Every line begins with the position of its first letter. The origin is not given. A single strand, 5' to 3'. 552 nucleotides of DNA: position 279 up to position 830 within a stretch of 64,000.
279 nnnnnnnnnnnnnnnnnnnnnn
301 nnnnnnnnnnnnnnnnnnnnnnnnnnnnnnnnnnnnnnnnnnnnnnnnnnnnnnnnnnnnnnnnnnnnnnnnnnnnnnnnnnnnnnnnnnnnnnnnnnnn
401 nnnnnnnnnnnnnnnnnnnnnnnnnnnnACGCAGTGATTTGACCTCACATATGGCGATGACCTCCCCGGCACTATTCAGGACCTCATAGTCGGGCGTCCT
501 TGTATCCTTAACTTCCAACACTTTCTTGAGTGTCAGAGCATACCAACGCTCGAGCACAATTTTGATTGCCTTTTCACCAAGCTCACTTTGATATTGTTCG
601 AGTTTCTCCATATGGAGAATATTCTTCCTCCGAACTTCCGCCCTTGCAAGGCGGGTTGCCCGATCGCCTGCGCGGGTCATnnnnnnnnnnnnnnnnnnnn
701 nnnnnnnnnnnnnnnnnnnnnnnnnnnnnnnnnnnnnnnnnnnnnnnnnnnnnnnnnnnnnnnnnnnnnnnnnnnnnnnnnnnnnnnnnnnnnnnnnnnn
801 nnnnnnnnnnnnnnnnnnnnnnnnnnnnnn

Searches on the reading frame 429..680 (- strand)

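Call 71: search_protein_families(library=pfam, alignment_id=A6, max_evalue=0.0001)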
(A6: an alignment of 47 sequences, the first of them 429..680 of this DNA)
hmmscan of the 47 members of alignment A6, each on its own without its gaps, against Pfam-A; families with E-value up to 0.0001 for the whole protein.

A. member 1, window:429-680:- (84 aa): 0 families

B. families by the number of members that match (of 47 scanned): 43 families (the first 25 are shown)
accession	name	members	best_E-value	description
PF00266.25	Aminotran_5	2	9e-57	Aminotransferase class-V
PF01566.24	Nramp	1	2.1e-70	Natural resistance-associated macrophage protein-like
PF00459.30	Inositol_P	1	6.7e-56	Inositol monophosphatase family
PF04308.18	RNaseH_like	1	1.9e-44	Ribonuclease H-like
PF00589.27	Phage_integrase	1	3.8e-36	Phage integrase family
PF00453.23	Ribosomal_L20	1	8.7e-36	Ribosomal protein L20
PF03167.25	UDG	1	1.3e-32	Uracil DNA glycosylase superfamily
PF00216.26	Bac_DNA_binding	1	6.3e-32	Bacterial DNA-binding protein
PF01936.24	NYN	1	1.4e-26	NYN domain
PF00265.24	TK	1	3.6e-22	Thymidine kinase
PF13483.12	Lactamase_B_3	1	2.4e-18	Beta-lactamase superfamily domain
PF00293.34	NUDIX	1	6.2e-18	NUDIX domain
PF01978.25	TrmB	1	8.9e-16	Sugar-specific transcriptional regulator TrmB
PF14716.13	HHH_8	1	1.2e-15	Helix-hairpin-helix domain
PF07690.21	MFS_1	1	3.2e-15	Major Facilitator Superfamily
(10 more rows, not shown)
